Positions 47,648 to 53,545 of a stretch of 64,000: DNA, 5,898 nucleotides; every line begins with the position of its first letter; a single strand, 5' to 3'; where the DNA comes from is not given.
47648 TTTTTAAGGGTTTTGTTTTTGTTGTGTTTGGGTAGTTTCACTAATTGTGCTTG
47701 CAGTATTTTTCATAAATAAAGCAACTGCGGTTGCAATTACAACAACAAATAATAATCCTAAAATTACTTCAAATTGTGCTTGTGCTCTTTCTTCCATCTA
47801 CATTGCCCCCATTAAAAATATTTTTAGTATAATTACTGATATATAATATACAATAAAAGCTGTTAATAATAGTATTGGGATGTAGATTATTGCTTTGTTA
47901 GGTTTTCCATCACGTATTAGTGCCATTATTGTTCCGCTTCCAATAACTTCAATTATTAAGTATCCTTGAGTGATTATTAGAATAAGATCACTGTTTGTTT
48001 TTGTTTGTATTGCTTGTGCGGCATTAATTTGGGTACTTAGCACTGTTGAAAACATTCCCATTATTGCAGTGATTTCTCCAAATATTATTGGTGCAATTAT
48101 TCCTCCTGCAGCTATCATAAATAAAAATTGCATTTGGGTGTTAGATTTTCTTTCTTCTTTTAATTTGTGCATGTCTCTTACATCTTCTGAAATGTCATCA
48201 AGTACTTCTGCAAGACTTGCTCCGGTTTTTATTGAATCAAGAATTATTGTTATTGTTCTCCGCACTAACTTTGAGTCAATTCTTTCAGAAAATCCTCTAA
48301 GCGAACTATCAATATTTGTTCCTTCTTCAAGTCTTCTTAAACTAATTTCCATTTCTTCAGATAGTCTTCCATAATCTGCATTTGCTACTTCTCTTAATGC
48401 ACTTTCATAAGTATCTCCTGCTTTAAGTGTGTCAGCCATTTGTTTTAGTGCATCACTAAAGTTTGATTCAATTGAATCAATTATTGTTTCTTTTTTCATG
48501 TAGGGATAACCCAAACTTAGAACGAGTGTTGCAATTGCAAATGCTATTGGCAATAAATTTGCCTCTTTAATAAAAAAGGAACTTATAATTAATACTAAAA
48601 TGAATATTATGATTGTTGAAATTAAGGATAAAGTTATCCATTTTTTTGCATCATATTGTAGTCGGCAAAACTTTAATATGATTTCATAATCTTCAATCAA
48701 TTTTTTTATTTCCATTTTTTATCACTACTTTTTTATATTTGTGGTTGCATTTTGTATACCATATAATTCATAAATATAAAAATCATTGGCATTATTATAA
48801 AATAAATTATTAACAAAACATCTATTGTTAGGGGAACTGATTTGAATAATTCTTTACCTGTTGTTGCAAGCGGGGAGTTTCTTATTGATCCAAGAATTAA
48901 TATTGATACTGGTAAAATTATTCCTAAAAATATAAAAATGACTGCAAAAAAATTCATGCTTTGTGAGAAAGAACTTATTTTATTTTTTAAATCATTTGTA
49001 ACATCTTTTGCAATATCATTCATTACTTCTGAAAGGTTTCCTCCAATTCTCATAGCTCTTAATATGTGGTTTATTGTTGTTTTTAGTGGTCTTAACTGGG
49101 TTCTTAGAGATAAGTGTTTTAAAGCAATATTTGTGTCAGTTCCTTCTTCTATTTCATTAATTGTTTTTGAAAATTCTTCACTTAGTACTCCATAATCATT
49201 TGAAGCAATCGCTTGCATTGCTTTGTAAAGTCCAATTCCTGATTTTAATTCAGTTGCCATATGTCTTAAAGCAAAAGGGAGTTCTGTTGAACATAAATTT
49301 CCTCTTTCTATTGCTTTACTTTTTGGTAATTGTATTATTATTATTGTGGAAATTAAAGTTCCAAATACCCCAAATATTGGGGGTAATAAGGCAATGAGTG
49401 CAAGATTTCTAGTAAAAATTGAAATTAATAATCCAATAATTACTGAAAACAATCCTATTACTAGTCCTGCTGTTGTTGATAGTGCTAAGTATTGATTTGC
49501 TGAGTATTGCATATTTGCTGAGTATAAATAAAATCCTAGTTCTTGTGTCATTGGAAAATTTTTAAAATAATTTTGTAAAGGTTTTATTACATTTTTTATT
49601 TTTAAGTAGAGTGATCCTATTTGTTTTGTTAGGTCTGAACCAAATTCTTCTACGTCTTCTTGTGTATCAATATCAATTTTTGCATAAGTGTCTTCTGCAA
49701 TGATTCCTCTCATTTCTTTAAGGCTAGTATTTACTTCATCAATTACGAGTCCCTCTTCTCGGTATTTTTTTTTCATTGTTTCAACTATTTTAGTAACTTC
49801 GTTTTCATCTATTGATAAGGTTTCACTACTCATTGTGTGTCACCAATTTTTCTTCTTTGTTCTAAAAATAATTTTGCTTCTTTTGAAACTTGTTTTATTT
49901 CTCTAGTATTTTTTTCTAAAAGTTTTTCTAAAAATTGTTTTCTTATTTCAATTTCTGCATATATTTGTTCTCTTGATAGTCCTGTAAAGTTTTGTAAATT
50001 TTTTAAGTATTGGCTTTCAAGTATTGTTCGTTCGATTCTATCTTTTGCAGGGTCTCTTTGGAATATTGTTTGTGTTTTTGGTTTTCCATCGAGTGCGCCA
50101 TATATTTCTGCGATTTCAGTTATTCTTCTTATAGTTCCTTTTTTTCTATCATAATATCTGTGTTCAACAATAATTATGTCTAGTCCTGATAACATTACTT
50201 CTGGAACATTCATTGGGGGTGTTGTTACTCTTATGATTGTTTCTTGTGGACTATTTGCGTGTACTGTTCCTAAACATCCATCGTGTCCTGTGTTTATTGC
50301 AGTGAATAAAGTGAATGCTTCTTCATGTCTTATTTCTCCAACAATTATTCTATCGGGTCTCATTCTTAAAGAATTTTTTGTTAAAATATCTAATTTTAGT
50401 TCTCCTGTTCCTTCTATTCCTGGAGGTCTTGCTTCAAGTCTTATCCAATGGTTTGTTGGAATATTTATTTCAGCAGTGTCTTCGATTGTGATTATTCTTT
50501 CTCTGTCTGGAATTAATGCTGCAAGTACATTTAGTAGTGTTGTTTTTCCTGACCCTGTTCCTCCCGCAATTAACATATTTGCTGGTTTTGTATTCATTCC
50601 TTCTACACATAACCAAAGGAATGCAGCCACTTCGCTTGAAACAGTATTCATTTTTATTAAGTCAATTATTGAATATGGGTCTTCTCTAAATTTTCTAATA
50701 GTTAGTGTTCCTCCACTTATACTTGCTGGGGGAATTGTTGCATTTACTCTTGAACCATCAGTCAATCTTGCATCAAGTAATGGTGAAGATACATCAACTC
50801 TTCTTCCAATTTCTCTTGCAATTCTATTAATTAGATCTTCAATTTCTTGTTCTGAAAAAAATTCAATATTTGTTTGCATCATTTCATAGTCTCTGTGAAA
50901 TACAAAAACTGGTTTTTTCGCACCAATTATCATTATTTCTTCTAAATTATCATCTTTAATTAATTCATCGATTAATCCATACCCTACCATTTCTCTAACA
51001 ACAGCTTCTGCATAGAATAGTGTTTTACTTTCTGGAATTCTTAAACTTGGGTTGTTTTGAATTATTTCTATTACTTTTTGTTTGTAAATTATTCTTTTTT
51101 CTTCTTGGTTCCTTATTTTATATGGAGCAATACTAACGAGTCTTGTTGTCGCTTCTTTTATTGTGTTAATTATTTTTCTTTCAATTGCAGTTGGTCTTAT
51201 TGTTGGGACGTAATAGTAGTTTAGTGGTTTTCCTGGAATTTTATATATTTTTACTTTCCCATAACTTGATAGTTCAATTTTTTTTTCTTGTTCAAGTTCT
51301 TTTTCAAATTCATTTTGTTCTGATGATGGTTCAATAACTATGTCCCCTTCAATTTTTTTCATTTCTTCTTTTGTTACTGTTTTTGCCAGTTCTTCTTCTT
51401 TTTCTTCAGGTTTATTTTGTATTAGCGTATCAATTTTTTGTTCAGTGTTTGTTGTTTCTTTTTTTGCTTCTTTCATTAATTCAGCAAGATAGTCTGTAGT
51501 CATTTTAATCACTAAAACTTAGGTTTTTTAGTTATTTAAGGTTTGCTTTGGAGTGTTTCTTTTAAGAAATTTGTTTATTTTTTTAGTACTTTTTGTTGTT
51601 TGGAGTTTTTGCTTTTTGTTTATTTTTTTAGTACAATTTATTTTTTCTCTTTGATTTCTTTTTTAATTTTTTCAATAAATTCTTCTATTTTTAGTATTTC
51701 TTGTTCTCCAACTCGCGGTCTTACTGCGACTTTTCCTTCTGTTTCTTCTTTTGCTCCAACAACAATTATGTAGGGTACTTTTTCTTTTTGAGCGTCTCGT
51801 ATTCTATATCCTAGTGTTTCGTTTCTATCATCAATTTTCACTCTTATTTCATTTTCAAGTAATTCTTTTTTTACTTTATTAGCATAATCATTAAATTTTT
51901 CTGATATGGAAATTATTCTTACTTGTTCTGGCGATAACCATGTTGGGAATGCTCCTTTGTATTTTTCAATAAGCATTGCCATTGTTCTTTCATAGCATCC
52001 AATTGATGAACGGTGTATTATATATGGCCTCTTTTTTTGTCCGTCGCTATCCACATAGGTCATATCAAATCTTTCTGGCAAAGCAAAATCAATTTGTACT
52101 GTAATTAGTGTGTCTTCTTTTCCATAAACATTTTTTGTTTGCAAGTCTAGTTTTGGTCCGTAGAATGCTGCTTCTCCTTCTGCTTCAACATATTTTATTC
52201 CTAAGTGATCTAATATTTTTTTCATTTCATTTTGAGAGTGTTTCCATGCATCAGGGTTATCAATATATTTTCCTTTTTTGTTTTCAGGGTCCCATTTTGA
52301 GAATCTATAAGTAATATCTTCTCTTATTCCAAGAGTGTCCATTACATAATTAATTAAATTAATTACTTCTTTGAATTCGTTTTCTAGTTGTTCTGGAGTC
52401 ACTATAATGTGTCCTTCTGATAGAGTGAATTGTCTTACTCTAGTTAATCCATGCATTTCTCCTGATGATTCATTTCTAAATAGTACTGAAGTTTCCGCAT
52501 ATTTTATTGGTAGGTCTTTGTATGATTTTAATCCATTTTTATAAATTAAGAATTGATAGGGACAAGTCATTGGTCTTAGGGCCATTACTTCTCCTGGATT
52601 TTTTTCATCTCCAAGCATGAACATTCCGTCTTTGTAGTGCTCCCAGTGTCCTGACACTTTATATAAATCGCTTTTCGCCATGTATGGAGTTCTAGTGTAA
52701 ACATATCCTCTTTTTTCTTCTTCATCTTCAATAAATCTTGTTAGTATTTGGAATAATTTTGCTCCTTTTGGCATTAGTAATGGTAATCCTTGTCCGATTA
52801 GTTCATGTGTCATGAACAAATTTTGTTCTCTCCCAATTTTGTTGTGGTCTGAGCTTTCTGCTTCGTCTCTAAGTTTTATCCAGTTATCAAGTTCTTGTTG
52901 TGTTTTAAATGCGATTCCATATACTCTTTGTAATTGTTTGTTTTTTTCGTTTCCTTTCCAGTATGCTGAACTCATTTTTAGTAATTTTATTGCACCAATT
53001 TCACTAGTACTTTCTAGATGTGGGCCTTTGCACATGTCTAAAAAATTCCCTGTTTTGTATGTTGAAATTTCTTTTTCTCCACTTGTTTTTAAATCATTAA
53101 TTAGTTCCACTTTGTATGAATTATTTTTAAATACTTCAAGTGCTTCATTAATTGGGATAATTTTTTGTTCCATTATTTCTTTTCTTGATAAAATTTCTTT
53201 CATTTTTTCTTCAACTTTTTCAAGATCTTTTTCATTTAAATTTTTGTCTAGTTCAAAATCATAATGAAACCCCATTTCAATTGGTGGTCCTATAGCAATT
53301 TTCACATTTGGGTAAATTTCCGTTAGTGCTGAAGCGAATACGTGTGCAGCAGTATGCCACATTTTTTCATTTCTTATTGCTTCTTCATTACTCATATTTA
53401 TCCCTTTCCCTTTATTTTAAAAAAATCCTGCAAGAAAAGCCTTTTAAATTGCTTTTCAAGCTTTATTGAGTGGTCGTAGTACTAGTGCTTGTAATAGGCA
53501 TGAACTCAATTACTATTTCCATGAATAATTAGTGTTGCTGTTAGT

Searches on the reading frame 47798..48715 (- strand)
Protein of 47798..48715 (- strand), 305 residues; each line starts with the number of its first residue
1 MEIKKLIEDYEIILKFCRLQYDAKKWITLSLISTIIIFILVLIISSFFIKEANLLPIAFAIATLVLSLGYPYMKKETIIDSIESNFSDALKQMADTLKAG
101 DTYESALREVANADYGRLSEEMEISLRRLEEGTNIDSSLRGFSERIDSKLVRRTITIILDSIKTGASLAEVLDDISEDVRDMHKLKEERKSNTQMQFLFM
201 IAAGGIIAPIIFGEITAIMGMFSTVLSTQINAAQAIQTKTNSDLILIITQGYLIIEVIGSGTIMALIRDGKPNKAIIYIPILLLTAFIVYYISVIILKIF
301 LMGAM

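Call 6: search_protein_families(library=ncbifam, proteins=[window:47798-48715:-], max_evalue=0.01)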
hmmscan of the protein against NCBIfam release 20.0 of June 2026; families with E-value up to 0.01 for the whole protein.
window:47798-48715:- (305 aa): 4 families
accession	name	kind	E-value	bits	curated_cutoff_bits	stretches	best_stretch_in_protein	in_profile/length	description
NF004705.1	PRK06041.1-3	equivalog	3.1e-24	85.8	400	1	32-300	192-461/465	archaellar assembly protein ArlJ/FlaJ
NF004704.2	PRK06041.1-2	equivalog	4e-17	62.1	550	1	24-301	267-554/555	archaellar assembly protein ArlJ/FlaJ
NF046075.1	UpsF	equivalog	5.2e-10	38.7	400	1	33-233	263-449/484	membrane pilin protein UpsF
NF004703.2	PRK06041.1-1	equivalog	2e-08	33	570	1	24-243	222-441/525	archaellar assembly protein ArlJ/FlaJ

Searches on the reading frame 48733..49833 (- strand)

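Call 6: search_protein_families(library=ncbifam, proteins=[window:48733-49833:-], max_evalue=0.01)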
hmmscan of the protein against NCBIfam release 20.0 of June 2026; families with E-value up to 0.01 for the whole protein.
window:48733-49833:- (366 aa): 2 families
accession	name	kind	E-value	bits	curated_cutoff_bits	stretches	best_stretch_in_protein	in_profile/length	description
NF004705.1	PRK06041.1-3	equivalog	6.1e-06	25.5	400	1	189-364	251-430/465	archaellar assembly protein ArlJ/FlaJ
NF046075.1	UpsF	equivalog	6.7e-06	25.1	400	1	94-325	235-446/484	membrane pilin protein UpsF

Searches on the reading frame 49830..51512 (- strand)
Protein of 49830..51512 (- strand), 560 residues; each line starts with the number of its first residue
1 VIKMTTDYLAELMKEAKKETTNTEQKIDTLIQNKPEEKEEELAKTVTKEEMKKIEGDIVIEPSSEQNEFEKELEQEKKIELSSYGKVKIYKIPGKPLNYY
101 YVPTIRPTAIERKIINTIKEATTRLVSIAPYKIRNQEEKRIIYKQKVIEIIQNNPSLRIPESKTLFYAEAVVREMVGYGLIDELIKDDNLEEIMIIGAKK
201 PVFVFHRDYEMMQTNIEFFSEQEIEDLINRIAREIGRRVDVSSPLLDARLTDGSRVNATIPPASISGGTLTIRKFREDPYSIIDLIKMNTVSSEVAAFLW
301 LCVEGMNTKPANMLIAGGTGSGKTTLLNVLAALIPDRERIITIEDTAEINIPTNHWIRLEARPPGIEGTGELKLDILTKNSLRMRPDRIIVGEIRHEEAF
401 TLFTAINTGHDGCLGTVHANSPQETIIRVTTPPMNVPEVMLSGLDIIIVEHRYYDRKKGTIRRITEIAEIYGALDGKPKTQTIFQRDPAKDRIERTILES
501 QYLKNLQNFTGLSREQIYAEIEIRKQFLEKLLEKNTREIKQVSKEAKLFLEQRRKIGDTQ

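Call 6: search_protein_families(library=ncbifam, proteins=[window:49830-51512:-], max_evalue=0.01)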
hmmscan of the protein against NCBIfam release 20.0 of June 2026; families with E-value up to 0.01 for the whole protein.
window:49830-51512:- (560 aa): 29 families (the best 25 are shown)
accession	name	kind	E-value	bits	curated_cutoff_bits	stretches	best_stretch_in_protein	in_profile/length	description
NF058587.1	archaellum_moto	equivalog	8.8e-87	292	550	1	129-547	112-515/527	archaellum flagellar ATPase motor FlaI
TIGR03819.1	heli_sec_ATPase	hypoth_equivalog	1.1e-73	248.4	373.15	1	140-429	14-297/340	TadA family conjugal transfer-associated ATPase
NF053672.1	bindosome_BasE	exception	3.5e-53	181.1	1000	1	87-546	51-504/512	bindosome assembly system ATPase subunit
TIGR02788.1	VirB11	equivalog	5.5e-51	173.4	249.95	2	294-431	132-264/308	P-type DNA transfer ATPase VirB11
TIGR02782.1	TrbB_P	equivalog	7.3e-44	150.3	304.55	1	181-476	14-299/303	P-type conjugative transfer ATPase TrbB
NF010469.0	PRK13894.1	subfamily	7.2e-37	127.4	508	1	177-482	24-319/320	conjugal transfer ATPase TrbB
NF010475.0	PRK13900.1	equivalog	8.7e-37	126.9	389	1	182-429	16-279/333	type IV secretion system ATPase VirB11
NF010425.0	PRK13851.1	equivalog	5.5e-33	114.3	461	2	292-424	148-275/344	type IV secretion system protein VirB11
NF010407.0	PRK13833.1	subfamily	5.8e-30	104.8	499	1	219-488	57-318/323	conjugal transfer protein TrbB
NF041000.1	ATPase_ComGA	equivalog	1.8e-17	63.3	300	1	309-431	127-244/267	competence type IV pilus ATPase ComGA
TIGR01420.1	pilT_fam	subfamily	2e-14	53.6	319.1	1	313-430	125-240/343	PilT/PilU family type 4a pilus ATPase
NF007755.0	PRK10436.1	equivalog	3.9e-14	52.2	617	1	311-451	220-352/465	type II secretion system protein GspE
TIGR02538.1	type_IV_pilB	equivalog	9e-13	47.7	675.65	1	309-442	314-440/564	type IV-A pilus assembly ATPase PilB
TIGR02525.1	plasmid_TraJ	equivalog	9e-12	44.6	368.3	1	313-439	152-280/372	plasmid transfer ATPase TraJ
TIGR02533.1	type_II_gspE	equivalog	1.2e-10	40.7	630.25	1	313-430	246-357/486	type II secretion system ATPase GspE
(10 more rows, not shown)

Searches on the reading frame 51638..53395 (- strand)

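Call 72: search_protein_families(library=pfam, proteins=[window:51638-53395:-], max_evalue=0.01)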
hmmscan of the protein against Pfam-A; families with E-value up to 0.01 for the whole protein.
window:51638-53395:- (585 aa): 3 families
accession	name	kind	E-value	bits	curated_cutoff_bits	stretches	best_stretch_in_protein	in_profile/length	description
PF00587.30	tRNA-synt_2b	-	2.6e-41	142.1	29.3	1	268-479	8-179/179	tRNA synthetase class II core domain (G, H, P, S and T)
PF03129.25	HGTP_anticodon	-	5.3e-25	87.8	21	1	491-579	1-93/94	Anticodon binding domain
PF07973.19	tRNA_SAD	-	6.1e-15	55.4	24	1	110-159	1-44/44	Threonyl and Alanyl tRNA synthetase second additional domain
